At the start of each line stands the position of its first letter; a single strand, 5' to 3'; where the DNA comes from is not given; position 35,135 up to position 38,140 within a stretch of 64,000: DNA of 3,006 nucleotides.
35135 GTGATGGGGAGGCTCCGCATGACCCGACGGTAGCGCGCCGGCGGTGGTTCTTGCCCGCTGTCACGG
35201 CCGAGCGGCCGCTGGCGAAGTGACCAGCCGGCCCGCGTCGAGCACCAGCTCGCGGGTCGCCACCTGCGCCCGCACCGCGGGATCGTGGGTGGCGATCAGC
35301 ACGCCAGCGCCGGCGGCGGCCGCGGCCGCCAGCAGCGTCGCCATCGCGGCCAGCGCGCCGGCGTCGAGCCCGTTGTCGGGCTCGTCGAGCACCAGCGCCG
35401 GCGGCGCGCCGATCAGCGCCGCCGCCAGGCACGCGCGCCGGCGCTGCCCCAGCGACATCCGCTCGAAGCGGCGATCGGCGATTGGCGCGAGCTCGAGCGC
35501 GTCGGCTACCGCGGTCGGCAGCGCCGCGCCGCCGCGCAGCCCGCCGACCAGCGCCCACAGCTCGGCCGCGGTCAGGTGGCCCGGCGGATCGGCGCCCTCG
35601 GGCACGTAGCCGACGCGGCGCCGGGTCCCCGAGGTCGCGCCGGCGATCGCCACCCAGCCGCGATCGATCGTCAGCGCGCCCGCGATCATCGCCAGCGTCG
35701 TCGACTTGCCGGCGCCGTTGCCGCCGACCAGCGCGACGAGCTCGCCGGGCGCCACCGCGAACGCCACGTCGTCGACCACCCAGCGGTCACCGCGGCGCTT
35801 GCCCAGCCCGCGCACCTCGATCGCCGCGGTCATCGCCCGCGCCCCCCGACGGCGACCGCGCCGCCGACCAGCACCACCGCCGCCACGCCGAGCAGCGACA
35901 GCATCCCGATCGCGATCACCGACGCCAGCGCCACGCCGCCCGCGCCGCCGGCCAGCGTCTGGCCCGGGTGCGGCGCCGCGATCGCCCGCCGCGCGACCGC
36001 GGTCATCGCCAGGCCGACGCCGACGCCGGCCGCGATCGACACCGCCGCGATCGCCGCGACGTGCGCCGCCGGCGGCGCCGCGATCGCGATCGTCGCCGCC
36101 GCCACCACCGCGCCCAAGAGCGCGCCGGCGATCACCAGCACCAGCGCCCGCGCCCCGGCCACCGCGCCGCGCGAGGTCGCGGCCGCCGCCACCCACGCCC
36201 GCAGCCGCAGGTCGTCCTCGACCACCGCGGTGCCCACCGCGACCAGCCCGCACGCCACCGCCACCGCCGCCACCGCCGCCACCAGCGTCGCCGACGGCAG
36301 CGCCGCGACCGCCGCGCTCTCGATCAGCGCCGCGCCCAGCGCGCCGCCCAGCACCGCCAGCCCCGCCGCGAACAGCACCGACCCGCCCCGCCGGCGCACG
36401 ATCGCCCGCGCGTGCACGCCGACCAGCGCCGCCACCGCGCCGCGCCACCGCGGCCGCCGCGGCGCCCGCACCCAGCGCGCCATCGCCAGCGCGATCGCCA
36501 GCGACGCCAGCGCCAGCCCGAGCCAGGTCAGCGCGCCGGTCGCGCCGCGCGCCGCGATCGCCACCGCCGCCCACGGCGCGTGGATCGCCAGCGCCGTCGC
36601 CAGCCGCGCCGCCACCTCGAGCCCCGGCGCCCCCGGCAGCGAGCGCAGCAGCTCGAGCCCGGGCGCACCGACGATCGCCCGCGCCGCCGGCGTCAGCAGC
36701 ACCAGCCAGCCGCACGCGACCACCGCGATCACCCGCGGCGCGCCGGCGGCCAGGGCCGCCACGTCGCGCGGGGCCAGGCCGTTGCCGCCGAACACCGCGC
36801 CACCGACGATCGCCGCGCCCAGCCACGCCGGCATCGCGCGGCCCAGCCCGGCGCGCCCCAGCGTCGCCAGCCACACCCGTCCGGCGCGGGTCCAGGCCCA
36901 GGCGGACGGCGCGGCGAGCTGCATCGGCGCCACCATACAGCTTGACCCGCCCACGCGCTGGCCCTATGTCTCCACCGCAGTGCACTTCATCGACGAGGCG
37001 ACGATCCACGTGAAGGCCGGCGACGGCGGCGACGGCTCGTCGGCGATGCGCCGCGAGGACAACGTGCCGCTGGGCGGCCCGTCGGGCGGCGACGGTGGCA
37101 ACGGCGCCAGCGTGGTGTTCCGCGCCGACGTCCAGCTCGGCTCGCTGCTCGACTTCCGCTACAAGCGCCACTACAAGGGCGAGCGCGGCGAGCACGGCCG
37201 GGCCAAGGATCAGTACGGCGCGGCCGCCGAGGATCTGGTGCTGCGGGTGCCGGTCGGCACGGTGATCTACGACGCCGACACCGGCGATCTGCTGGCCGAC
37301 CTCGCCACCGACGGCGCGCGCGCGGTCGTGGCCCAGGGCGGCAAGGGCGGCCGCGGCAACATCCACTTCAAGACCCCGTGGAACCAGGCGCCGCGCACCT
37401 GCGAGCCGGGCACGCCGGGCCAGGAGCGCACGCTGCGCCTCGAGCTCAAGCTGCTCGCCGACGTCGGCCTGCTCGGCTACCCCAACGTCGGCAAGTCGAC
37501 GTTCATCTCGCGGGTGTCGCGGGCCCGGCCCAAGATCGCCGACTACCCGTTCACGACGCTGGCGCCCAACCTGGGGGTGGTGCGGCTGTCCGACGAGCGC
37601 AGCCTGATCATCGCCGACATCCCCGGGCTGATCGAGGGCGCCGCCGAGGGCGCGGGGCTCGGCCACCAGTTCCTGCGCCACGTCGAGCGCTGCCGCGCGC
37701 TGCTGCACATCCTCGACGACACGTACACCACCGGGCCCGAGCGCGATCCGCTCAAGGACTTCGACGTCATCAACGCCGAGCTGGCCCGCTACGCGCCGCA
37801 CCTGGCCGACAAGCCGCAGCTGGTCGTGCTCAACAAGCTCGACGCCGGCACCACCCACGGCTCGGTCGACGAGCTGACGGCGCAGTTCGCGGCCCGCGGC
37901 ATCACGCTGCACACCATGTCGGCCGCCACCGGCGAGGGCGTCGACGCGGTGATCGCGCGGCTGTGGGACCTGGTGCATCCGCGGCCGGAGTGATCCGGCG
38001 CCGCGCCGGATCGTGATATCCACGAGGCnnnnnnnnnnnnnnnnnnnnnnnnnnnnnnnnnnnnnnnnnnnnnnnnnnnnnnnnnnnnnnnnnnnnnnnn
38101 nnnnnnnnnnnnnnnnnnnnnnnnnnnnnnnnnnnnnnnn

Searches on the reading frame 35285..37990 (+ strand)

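Call 47: search_protein_families(library=pfam, proteins=[window:35285-37990:+], max_evalue=0.001)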
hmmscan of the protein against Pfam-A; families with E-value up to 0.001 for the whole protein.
window:35285-37990:+ (902 aa): 3 families
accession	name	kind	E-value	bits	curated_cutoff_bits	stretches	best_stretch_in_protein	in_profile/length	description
PF01018.28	GTP1_OBG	-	3.3e-59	199.4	27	1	569-723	1-155/155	GTP1/OBG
PF01926.29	MMR_HSR1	-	3.9e-25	88.6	21.9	1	726-851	1-113/113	50S ribosome-binding GTPase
PF02421.24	FeoB_N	-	9.5e-08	32.1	27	1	727-782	3-57/156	Ferrous iron transport protein B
